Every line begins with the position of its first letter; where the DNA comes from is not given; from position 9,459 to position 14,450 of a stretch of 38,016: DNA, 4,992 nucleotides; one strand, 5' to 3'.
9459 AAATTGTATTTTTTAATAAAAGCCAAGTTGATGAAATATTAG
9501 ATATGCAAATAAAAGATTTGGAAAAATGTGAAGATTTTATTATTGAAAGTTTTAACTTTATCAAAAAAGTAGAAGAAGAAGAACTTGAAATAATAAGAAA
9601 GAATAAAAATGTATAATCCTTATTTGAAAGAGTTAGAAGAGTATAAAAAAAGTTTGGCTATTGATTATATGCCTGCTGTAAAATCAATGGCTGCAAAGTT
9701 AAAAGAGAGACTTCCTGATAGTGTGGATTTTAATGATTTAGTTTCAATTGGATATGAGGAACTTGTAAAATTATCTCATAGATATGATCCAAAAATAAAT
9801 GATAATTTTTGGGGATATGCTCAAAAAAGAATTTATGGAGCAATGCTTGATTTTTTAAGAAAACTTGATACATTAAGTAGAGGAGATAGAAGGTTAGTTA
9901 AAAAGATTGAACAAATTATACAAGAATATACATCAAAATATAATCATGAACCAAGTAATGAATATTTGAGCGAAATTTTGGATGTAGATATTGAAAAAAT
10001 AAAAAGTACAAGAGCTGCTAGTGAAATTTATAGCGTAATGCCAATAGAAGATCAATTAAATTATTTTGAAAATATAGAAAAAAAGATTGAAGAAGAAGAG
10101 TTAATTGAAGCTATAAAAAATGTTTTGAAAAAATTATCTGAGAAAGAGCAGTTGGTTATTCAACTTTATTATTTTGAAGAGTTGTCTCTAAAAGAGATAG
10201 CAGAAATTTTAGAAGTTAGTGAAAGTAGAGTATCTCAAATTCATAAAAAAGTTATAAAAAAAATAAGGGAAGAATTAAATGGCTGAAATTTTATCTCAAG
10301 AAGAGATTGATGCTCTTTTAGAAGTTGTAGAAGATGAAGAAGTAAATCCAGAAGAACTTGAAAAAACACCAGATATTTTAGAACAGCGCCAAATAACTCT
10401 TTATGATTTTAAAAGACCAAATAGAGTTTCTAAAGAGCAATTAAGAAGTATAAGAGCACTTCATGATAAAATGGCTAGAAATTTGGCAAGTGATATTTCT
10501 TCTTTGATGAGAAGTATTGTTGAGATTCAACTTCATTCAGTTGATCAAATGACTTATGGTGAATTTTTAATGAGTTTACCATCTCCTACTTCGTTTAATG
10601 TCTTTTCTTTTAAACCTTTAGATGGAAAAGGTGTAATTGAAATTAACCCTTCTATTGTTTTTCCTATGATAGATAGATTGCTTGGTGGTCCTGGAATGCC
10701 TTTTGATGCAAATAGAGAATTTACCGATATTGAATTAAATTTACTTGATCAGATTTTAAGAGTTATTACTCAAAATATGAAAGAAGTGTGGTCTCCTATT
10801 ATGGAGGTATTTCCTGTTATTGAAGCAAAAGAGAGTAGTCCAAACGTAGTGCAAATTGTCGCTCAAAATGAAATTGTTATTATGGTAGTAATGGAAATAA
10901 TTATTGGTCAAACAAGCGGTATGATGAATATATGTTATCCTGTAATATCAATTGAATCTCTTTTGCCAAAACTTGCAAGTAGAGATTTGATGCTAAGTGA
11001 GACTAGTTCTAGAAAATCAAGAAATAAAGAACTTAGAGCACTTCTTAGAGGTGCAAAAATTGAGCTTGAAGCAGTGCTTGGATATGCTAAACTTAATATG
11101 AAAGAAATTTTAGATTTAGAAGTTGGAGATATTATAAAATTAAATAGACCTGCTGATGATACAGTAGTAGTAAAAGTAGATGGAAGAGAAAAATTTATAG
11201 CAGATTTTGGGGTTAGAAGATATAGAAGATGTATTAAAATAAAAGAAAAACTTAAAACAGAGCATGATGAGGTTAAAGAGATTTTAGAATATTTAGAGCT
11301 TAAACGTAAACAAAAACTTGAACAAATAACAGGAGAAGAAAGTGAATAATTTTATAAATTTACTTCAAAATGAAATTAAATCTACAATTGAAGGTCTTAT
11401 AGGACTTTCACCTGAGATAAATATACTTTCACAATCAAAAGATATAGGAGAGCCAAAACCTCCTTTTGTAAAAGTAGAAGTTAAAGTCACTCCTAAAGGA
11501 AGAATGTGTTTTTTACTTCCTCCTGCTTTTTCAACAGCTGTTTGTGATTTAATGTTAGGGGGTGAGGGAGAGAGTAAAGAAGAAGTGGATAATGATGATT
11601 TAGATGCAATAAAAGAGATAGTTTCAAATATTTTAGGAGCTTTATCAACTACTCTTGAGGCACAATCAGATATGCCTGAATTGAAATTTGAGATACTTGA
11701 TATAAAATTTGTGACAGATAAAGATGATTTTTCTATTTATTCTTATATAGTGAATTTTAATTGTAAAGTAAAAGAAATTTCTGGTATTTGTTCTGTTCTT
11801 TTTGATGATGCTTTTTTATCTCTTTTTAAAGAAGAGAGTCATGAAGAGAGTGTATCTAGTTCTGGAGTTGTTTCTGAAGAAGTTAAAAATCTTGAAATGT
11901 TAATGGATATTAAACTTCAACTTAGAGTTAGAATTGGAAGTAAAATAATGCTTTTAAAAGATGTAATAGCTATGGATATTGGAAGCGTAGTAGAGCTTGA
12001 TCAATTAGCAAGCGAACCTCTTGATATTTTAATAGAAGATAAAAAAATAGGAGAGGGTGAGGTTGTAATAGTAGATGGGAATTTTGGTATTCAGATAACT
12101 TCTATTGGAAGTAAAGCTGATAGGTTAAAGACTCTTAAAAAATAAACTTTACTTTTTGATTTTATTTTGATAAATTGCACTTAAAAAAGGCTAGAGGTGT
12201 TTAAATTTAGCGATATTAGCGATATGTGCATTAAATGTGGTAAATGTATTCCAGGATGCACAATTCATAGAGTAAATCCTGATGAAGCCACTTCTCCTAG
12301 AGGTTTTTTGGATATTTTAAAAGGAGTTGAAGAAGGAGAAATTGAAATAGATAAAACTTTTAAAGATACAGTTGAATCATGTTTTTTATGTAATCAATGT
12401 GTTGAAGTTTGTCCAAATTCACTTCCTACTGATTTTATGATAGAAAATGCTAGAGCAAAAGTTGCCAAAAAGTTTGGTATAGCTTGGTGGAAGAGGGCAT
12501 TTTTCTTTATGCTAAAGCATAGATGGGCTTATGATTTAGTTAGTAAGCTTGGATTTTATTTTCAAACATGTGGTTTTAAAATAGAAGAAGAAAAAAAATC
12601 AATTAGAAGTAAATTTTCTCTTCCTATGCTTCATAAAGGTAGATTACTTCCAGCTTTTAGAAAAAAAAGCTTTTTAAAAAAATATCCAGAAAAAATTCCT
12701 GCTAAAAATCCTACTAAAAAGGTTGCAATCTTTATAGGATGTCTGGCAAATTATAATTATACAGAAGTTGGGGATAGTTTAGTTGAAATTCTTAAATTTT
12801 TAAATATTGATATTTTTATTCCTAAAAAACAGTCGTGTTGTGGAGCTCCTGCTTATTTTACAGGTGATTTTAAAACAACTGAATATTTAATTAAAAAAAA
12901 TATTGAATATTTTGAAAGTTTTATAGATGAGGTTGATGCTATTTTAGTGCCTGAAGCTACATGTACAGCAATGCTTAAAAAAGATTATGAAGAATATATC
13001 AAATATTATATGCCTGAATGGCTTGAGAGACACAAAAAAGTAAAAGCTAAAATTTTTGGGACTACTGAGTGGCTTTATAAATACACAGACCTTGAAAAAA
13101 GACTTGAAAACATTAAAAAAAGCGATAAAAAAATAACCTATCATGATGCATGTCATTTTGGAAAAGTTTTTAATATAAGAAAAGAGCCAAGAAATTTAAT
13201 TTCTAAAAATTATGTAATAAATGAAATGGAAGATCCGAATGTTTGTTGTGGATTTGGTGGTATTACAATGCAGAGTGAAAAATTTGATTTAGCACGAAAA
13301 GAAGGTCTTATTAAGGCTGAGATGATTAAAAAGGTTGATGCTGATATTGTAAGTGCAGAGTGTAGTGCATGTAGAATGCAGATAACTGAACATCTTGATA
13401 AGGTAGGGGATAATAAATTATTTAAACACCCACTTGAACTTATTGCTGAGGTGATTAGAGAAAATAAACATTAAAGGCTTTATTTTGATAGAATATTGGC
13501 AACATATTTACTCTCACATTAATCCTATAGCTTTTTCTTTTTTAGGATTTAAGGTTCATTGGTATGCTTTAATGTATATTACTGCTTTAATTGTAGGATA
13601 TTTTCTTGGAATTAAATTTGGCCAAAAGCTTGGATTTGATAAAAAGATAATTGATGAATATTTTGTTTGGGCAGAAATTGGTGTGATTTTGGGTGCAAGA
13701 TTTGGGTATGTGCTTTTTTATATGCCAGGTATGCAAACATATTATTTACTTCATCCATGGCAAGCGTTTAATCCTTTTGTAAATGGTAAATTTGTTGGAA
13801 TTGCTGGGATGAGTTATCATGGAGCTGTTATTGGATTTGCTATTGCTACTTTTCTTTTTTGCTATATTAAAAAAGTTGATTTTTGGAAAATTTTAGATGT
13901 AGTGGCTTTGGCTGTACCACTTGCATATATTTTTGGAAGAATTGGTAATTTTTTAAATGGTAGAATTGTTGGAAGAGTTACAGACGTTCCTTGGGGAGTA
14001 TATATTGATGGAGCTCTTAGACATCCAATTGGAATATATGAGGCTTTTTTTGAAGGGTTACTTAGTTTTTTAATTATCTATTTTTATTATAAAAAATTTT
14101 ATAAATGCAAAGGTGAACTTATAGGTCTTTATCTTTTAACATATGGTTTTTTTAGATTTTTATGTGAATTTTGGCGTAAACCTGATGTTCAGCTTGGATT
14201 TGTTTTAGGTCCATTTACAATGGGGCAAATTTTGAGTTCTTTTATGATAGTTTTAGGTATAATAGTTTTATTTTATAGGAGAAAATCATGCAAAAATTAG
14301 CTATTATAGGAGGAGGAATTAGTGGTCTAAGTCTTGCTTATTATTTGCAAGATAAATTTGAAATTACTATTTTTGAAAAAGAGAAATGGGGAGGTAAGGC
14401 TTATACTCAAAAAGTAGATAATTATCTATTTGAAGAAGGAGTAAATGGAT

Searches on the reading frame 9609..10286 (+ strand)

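Call 65: search_protein_families(library=ncbifam, proteins=[window:9609-10286:+], max_evalue=1e-8)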
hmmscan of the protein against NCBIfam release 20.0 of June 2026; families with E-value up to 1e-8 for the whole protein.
window:9609-10286:+ (225 aa): 24 families
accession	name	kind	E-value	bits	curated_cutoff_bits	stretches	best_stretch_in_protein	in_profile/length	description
NF005413.0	PRK06986.1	subfamily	1.7e-77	260.5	201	1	3-224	5-237/241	RNA polymerase sigma factor FliA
TIGR02479.1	FliA_WhiG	subfamily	8.4e-61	205.6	189.6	1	19-223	4-223/224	FliA/WhiG family RNA polymerase sigma factor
NF004935.0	PRK06288.1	equivalog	6.3e-41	140.8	343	1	10-223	32-262/270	RNA polymerase sigma factor WhiG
NF005809.0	PRK07670.1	equivalog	6.5e-40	137.2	326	1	15-224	27-251/255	FliA/WhiG family RNA polymerase sigma factor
TIGR02937.1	sigma70-ECF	superfamily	2e-34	118.6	42.9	1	19-223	9-165/165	sigma-70 family RNA polymerase sigma factor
NF004572.0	PRK05911.1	equivalog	1.3e-29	103.4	378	2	160-223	190-253/257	RNA polymerase sigma factor sigma-28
NF009091.0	PRK12427.1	equivalog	1.1e-28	100.5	339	1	19-221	23-229/233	FliA/WhiG family RNA polymerase sigma factor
TIGR02980.1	SigBFG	subfamily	3.3e-26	92.4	234.35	1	11-223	3-226/227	SigB/SigF/SigG family RNA polymerase sigma factor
TIGR02885.1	spore_sigF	equivalog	6e-22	78.6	321.45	1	22-223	22-231/231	RNA polymerase sporulation sigma factor SigF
NF004052.0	PRK05572.1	subfamily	9.1e-20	71.2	311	1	19-224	40-251/252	SigF/SigG family RNA polymerase sporulation sigma factor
NF005514.0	PRK07122.1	subfamily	3.6e-16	59.1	372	1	25-223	54-263/264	RNA polymerase sigma factor SigF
NF005644.0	PRK07408.1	subfamily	7.5e-16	58.5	261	1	24-224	40-254/258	RNA polymerase sigma factor SigF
NF006071.0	PRK08215.1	equivalog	3.6e-14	53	372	1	40-223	63-257/258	RNA polymerase sporulation sigma factor SigG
TIGR02941.1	Sigma_B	equivalog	3.8e-14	52.8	315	1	10-222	28-252/255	RNA polymerase sigma factor SigB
TIGR02850.1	spore_sigG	equivalog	1.4e-11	44.3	457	1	41-221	61-252/254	RNA polymerase sporulation sigma factor SigG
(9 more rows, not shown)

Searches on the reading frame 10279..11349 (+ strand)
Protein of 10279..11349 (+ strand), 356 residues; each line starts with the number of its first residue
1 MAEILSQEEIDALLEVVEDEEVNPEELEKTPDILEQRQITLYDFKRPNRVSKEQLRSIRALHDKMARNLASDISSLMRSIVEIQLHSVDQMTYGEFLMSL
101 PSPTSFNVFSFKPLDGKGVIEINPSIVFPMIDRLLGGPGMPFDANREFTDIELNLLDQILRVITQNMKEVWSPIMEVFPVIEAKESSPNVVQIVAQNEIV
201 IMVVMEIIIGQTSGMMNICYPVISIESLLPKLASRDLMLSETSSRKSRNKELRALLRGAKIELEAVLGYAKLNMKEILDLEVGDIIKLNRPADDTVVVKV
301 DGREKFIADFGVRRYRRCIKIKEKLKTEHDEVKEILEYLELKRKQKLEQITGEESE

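Call 65: search_protein_families(library=ncbifam, proteins=[window:10279-11349:+], max_evalue=1e-8)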
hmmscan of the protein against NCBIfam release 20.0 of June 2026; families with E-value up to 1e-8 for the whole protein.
window:10279-11349:+ (356 aa): 2 families
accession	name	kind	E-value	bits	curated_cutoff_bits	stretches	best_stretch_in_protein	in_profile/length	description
TIGR01397.1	fliM_switch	equivalog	1.2e-107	359.8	219.6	1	3-325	1-319/320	flagellar motor switch protein FliM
NF005194.1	PRK06666.1-5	equivalog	2.3e-34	119.1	206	1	2-323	2-324/327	flagellar motor switch protein FliM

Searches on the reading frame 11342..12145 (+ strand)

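Call 65: search_protein_families(library=ncbifam, proteins=[window:11342-12145:+], max_evalue=1e-8)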
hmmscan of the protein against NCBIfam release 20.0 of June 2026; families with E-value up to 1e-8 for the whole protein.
window:11342-12145:+ (267 aa): 8 families
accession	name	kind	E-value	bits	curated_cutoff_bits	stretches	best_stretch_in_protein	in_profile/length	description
NF006272.1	PRK08432.1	equivalog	4.3e-99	331.5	219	1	7-266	1-274/274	flagellar motor switch protein FliY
NF005995.1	PRK08119.1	equivalog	1.3e-31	110.4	218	1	173-262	288-376/376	flagellar motor switch phosphatase FliY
TIGR02480.1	fliN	equivalog_domain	1.7e-25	88.7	84.05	1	183-257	1-75/77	flagellar motor switch protein FliN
NF005275.1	PRK06782.1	equivalog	1.2e-20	73.7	681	1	179-254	439-514/516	flagellar motor switch protein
TIGR01397.1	fliM_switch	equivalog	5.1e-11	42.3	219.6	1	52-253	109-316/320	flagellar motor switch protein FliM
NF005276.0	PRK06788.1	equivalog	5.2e-11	42.6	98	1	183-258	27-102/119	flagellar motor switch protein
NF006273.1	PRK08433.1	equivalog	1e-10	41.8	114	1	178-256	9-87/100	flagellar motor switch protein FliN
TIGR02551.1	SpaO_YscQ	equivalog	2.6e-10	40.7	100.8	1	169-254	216-299/300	type III secretion system cytoplasmic ring protein SctQ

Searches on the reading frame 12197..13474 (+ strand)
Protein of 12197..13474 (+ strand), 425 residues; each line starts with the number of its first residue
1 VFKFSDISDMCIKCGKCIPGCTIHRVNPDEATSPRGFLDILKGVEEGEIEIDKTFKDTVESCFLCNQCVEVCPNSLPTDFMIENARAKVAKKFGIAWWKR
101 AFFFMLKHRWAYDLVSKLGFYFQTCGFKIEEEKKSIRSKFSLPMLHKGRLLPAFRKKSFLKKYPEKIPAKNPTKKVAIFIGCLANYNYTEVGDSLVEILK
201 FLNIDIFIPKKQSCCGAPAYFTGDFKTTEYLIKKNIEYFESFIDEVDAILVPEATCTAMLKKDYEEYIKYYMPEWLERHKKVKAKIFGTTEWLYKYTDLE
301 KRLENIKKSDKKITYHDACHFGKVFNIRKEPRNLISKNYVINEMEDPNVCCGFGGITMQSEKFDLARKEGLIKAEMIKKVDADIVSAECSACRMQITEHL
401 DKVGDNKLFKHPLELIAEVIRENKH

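Call 65: search_protein_families(library=ncbifam, proteins=[window:12197-13474:+], max_evalue=1e-8)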
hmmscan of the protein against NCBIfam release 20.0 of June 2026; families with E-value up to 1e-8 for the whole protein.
window:12197-13474:+ (425 aa): 10 families
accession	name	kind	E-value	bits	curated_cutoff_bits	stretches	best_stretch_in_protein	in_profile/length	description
NF045670.1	quin_L_LdhH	equivalog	6.3e-68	229.7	800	1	10-416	305-705/706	L-lactate dehydrogenase (quinone) large subunit LdhH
NF004898.0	PRK06259.1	equivalog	3.3e-54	184.3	385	1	155-406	243-473/488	fumarate reductase (CoM/CoB) subunit TfrB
NF008369.0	PRK11168.1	equivalog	2.2e-52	178.3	278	1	9-420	11-399/401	anaerobic glycerol-3-phosphate dehydrogenase subunit C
TIGR03379.1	glycerol3P_GlpC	equivalog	2e-37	128.9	279.9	1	9-420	5-396/397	anaerobic glycerol-3-phosphate dehydrogenase subunit GlpC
NF008434.0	PRK11274.1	equivalog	1.7e-30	106.3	333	1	7-418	21-405/409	glycolate oxidase subunit GlcF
NF045663.1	diclust_near_Sec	equivalog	2.3e-16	59.1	530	1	213-399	458-621/759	pyridine nucleotide-disulfide oxidoreductase/dicluster-binding protein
NF045711.1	sulf_resp_HmcF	equivalog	9.9e-12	44.4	750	0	273-397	295-426/457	sulfate respiration complex iron-sulfur protein HmcF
TIGR03288.1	CoB_CoM_SS_B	equivalog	5.8e-11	42.2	345.15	1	175-397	1-238/290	CoB--CoM heterodisulfide reductase subunit B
NF045724.1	ferredox_TmcB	equivalog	1.8e-10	40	735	0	280-402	283-410/430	electron transfer complex ferredoxin TmcB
NF041780.1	hetero_SS_HdrB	equivalog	3.2e-09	36.5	450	0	172-401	2-256/304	ferredoxin:CoB-CoM heterodisulfide reductase subunit HdrB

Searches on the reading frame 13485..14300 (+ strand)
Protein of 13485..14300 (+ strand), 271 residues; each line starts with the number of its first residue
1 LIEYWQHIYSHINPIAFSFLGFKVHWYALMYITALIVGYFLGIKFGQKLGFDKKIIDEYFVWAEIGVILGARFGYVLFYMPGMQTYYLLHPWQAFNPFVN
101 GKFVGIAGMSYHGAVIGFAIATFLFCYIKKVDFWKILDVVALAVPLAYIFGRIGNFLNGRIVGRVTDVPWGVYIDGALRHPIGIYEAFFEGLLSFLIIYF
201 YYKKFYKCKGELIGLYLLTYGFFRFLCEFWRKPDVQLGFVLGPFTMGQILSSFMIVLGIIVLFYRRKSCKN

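Call 65: search_protein_families(library=ncbifam, proteins=[window:13485-14300:+], max_evalue=1e-8)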
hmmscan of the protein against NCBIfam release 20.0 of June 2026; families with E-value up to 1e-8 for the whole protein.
window:13485-14300:+ (271 aa): 5 families
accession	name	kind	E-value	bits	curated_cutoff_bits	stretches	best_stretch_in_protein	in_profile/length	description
TIGR00544.1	lgt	equivalog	9.1e-59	199.1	118.9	1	6-267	6-271/280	prolipoprotein diacylglyceryl transferase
NF000778.0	PRK00052.3-4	equivalog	1.4e-26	93.7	334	1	17-266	6-245/252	prolipoprotein diacylglyceryl transferase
NF000775.0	PRK00052.2-5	equivalog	1.6e-21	76.9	428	1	15-263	13-275/288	prolipoprotein diacylglyceryl transferase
NF000784.0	PRK00052.4-5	subfamily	3.2e-20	72.4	409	1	13-174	2-153/298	prolipoprotein diacylglyceryl transferase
NF000779.0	PRK00052.3-5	equivalog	2e-16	60.6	405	1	11-260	5-242/257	prolipoprotein diacylglyceryl transferase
